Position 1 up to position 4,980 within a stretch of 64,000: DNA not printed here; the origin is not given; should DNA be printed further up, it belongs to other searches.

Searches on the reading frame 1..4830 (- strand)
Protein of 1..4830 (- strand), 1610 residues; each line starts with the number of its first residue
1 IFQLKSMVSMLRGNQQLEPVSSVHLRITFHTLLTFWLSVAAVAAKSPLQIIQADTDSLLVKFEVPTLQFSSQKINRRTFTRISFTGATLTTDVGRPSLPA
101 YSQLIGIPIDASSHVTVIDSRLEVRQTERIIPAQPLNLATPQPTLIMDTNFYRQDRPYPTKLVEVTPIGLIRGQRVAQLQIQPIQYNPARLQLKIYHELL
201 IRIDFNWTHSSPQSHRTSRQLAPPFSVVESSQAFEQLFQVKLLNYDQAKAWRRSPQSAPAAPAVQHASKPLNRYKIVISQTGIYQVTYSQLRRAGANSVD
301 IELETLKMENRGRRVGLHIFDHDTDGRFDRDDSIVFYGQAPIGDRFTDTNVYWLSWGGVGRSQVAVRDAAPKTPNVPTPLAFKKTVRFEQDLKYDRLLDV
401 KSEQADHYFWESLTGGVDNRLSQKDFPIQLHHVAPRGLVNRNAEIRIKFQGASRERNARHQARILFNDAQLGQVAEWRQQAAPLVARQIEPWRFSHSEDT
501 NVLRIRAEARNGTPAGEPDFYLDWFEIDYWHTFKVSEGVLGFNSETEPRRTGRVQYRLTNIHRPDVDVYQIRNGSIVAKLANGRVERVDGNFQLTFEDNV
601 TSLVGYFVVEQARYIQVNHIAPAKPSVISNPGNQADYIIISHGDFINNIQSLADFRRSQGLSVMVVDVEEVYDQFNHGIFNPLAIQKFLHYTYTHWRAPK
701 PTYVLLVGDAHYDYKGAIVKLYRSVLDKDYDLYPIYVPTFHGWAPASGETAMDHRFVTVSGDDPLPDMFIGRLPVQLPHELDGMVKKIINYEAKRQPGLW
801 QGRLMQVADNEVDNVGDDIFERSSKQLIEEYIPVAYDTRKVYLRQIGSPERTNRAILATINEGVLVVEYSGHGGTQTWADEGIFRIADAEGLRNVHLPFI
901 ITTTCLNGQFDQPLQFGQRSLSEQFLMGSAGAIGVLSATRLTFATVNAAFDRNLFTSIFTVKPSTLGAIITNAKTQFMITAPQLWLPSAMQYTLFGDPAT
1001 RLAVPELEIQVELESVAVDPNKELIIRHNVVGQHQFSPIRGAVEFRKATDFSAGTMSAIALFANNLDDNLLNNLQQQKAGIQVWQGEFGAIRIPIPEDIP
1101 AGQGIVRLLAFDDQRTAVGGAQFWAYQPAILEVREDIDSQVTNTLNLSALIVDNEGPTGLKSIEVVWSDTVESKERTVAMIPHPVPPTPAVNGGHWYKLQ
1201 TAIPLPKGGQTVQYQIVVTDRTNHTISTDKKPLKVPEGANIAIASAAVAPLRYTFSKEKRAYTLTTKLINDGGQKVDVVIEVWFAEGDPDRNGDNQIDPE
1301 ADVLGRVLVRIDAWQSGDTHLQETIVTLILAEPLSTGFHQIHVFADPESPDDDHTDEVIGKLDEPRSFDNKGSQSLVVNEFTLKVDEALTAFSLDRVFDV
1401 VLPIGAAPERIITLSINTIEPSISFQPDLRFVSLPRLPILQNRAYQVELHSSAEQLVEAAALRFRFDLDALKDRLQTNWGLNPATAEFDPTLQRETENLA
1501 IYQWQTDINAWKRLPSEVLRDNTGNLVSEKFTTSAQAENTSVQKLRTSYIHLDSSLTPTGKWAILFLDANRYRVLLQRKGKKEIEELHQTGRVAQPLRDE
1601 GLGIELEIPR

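Call 89: search_protein_families(library=pfam, proteins=[window:1-4830:-], max_evalue=0.00001)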
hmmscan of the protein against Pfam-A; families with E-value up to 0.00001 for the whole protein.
window:1-4830:- (1610 aa): 2 families
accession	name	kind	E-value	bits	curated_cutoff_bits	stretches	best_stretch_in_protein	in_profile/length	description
PF01364.23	Peptidase_C25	-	4e-87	293.3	23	1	637-1002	1-374/374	Peptidase family C25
PF08126.16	Propeptide_C25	-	1.2e-22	80.5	22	1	50-211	13-178/205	Propeptide_C25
